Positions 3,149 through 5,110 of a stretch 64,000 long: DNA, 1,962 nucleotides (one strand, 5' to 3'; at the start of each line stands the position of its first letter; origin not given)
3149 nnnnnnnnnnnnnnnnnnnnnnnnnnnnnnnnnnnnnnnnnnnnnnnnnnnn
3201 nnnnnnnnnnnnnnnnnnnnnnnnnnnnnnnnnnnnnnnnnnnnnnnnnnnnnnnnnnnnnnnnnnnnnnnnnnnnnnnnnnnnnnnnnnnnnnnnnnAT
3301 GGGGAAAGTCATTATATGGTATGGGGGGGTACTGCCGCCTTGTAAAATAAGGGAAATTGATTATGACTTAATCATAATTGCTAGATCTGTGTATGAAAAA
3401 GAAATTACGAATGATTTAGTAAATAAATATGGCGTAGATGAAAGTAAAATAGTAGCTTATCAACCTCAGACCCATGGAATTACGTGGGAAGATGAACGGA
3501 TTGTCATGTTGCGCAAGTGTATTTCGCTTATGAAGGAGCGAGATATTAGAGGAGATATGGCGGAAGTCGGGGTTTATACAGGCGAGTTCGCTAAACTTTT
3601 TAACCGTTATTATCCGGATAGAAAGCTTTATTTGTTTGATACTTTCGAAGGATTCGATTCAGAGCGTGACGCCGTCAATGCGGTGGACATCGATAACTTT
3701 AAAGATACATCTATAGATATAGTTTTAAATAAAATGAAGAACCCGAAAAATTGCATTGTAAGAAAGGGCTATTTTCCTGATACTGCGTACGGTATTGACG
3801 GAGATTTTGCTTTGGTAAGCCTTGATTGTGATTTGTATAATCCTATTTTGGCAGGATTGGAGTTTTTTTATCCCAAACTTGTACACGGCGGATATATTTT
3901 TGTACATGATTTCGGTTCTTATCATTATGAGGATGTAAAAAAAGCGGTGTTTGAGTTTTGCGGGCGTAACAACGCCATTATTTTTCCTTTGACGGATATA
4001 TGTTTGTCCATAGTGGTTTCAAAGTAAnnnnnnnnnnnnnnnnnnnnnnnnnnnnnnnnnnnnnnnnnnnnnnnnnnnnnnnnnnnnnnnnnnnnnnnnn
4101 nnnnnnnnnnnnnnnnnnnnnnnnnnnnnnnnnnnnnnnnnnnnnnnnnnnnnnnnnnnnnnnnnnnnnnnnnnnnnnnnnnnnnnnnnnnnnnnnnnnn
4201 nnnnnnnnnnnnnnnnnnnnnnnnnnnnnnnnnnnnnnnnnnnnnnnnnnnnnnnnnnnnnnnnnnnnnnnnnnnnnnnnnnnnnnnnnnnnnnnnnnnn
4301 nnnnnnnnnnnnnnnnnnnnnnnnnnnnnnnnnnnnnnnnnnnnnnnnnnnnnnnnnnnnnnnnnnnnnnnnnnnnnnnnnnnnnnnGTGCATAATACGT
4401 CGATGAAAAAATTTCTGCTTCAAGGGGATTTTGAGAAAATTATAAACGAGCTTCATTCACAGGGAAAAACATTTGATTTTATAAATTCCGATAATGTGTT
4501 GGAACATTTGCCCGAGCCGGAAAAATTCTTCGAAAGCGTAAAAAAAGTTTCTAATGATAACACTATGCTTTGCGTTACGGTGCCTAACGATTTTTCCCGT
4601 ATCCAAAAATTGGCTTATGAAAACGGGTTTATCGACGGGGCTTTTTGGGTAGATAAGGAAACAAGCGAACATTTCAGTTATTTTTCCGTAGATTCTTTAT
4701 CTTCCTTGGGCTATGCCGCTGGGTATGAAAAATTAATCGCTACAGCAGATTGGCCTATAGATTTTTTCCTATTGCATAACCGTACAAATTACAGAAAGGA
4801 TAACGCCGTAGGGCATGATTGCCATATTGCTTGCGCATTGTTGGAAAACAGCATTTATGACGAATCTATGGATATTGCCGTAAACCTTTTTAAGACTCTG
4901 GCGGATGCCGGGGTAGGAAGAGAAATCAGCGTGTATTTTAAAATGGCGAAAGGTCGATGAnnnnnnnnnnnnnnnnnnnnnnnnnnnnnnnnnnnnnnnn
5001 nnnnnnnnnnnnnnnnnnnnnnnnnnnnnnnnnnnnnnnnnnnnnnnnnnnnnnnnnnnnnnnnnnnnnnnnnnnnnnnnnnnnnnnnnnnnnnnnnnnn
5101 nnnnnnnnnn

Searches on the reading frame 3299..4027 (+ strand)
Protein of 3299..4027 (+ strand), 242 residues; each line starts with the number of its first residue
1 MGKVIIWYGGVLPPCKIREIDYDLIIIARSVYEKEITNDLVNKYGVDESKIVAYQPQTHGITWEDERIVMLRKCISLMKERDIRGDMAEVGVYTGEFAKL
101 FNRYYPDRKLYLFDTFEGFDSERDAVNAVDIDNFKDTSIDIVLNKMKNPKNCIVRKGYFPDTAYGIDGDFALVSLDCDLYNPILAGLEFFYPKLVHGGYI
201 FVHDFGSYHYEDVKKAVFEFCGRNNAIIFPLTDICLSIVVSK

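Call 12: search_protein_families(library=pfam, proteins=[window:3299-4027:+], max_evalue=0.001)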
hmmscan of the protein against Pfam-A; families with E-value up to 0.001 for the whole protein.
window:3299-4027:+ (242 aa): 2 families
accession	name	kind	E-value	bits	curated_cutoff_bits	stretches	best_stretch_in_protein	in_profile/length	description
PF05711.17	TylF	-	1.2e-17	64.5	23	1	65-234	73-255/264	Macrocin-O-methyltransferase (TylF)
PF13578.12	Methyltransf_24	-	7.6e-06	27.2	26.3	1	89-205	2-105/105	Methyltransferase domain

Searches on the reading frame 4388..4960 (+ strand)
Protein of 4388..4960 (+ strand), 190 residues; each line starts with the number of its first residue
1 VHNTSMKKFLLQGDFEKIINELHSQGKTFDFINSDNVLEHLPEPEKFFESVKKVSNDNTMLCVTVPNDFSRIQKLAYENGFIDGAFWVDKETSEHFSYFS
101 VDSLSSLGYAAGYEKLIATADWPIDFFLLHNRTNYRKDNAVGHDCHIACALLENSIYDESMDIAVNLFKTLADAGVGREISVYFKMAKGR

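Call 12: search_protein_families(library=pfam, proteins=[window:4388-4960:+], max_evalue=0.001)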
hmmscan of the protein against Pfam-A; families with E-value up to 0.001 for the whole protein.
window:4388-4960:+ (190 aa): 3 families
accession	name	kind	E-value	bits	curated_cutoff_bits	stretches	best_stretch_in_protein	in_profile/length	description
PF13489.12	Methyltransf_23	-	7.9e-10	39.1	27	1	23-114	76-160/164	Methyltransferase domain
PF13847.12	Methyltransf_31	-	8.6e-07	29.2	27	1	11-67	59-113/145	Methyltransferase domain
PF08241.18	Methyltransf_11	-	0.00017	22.6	21.2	1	11-58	47-90/95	Methyltransferase domain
